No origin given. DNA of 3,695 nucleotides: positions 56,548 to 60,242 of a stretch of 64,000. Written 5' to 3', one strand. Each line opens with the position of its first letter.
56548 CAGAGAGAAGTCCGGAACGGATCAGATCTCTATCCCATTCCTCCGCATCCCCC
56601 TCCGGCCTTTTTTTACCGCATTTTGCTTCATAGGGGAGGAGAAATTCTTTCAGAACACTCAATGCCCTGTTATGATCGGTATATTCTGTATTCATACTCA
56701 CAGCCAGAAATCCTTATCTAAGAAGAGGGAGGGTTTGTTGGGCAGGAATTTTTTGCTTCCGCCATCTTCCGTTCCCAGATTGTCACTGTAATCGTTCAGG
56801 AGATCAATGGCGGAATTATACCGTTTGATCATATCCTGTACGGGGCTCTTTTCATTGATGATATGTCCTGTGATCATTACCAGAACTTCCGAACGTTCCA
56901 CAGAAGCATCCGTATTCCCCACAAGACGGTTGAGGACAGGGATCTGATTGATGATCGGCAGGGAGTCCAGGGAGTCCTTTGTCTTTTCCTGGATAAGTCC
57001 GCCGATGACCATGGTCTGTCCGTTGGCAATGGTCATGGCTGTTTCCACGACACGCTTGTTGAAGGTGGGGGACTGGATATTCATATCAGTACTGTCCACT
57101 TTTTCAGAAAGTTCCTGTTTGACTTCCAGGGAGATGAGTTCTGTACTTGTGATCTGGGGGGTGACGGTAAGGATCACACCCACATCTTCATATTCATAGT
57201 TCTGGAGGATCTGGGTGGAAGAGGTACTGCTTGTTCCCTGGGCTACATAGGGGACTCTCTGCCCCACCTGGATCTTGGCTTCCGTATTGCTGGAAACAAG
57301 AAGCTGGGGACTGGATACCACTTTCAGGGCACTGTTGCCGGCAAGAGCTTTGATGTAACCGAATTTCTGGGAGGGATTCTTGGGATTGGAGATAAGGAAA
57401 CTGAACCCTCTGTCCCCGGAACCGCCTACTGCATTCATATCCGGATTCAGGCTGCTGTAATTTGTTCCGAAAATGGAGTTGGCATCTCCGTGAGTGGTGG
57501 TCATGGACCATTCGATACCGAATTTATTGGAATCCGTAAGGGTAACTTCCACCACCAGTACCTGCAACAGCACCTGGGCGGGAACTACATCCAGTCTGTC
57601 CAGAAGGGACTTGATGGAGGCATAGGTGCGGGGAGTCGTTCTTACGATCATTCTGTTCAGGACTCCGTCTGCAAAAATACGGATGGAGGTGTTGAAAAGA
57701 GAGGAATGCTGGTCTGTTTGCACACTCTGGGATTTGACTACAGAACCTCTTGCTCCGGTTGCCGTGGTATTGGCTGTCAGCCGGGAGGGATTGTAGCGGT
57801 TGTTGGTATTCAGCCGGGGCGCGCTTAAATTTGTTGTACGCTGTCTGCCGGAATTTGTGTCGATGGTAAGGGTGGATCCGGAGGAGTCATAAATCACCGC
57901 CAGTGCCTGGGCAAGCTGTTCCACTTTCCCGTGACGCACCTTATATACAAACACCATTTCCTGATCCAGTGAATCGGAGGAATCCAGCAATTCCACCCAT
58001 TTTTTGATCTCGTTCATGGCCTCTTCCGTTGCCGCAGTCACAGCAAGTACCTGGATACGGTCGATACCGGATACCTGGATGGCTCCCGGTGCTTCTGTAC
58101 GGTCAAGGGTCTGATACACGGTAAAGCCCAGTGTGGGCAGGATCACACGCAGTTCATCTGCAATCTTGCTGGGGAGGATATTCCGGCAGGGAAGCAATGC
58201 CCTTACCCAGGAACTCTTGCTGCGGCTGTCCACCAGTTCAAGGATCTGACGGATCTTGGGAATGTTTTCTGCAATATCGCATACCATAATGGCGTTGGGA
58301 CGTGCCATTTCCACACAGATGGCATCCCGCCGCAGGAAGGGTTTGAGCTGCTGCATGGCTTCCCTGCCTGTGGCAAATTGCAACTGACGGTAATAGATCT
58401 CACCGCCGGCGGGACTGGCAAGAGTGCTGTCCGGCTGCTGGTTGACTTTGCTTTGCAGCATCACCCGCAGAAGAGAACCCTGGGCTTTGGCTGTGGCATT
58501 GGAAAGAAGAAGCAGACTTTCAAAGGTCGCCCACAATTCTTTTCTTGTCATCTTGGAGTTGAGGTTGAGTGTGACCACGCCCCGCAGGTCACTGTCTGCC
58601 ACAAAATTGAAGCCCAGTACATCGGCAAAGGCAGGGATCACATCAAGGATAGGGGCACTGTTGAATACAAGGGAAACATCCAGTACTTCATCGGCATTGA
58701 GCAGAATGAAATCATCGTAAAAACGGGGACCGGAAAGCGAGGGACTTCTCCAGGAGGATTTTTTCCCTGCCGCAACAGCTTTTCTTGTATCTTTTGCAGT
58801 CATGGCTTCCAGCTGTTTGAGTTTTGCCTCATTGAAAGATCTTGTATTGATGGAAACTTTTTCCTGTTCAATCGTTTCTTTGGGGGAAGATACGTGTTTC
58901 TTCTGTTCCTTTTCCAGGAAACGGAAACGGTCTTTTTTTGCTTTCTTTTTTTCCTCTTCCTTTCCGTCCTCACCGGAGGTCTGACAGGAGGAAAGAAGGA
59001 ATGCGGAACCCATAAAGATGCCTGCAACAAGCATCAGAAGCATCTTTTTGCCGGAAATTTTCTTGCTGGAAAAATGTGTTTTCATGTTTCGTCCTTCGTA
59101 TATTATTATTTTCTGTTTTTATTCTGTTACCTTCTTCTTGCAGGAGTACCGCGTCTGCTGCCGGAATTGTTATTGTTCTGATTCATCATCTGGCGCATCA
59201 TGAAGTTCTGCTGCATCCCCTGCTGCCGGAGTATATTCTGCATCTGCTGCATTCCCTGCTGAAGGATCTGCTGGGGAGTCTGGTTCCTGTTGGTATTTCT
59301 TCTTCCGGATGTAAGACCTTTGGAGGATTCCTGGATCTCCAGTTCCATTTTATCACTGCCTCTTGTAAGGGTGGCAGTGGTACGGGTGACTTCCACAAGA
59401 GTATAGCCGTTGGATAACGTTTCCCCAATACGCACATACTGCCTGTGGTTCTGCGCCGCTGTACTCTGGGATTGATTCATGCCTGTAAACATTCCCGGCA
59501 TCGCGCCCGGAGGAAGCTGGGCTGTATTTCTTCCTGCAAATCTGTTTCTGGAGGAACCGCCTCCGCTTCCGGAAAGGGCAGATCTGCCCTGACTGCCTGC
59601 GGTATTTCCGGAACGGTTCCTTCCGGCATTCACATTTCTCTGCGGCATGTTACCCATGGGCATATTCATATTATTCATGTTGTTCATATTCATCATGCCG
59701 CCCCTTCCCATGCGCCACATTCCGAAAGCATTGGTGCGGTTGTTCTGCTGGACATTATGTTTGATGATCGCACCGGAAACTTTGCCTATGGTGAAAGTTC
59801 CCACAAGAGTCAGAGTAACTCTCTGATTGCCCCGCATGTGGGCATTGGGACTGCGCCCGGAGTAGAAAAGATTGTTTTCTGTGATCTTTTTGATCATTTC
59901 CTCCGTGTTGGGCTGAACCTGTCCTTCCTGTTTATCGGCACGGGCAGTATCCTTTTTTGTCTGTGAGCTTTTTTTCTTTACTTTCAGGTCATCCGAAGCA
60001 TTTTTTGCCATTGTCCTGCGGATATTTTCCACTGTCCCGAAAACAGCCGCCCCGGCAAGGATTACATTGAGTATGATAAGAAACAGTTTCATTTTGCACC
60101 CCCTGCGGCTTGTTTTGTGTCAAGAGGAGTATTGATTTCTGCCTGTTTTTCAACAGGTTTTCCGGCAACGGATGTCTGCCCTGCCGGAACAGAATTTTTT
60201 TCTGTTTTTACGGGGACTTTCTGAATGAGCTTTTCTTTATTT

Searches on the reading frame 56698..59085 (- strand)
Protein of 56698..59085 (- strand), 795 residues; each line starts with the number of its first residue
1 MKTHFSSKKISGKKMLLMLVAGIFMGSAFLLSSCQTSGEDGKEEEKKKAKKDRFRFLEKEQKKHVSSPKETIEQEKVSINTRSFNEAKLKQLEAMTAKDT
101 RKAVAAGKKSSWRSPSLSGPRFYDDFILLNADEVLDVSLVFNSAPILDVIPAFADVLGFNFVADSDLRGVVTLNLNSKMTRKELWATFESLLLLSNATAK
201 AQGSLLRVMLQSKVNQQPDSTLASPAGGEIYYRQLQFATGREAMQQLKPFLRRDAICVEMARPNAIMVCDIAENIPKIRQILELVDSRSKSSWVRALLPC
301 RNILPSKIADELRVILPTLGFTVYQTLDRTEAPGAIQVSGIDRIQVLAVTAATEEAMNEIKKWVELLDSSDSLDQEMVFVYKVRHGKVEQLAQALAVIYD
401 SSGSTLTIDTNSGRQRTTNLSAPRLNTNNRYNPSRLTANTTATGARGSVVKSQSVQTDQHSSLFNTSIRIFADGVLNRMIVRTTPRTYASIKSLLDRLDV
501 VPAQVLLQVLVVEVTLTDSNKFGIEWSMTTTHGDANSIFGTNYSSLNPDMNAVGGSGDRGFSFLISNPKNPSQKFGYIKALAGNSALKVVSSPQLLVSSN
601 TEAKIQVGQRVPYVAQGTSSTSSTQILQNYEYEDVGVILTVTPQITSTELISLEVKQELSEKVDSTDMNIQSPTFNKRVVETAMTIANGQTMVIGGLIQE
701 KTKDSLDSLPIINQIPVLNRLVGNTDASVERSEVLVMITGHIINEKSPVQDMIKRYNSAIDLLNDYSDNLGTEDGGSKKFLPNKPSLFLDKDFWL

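Call 60: search_protein_families(library=pfam, proteins=[window:56698-59085:-], max_evalue=0.0001)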
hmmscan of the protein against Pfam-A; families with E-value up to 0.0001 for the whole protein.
window:56698-59085:- (795 aa): 3 families
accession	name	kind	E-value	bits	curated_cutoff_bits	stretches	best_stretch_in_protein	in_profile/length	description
PF00263.26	Secretin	-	3.6e-42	144.3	27.5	1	580-743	1-168/169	Bacterial type II and III secretion system protein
PF03958.22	Secretin_N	-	9.8e-19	67.8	28.2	1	378-504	1-69/69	Bacterial type II/III secretion system short domain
PF21305.2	type_II_gspD_N0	-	2.2e-08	34.3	27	1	141-208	3-71/71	GspD-like, N0 domain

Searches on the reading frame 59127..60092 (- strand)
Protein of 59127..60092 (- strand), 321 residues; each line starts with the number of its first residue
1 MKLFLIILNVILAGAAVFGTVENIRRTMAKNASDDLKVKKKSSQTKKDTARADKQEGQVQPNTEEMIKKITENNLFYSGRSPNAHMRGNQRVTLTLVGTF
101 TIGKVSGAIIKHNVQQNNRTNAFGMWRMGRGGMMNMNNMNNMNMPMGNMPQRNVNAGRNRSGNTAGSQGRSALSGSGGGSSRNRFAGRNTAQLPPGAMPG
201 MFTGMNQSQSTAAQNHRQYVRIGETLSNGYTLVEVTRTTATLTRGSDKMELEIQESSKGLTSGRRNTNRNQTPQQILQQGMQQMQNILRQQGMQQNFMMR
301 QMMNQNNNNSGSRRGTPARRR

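Call 80: search_protein_families(library=pfam, proteins=[window:59127-60092:-], max_evalue=0.01)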
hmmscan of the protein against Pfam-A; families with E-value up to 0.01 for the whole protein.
window:59127-60092:- (321 aa): 1 family
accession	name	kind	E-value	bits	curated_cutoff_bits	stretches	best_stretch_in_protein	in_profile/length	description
PF11356.14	T2SSC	-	0.00094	19.5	27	0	44-117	23-105/141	Type II secretion system protein C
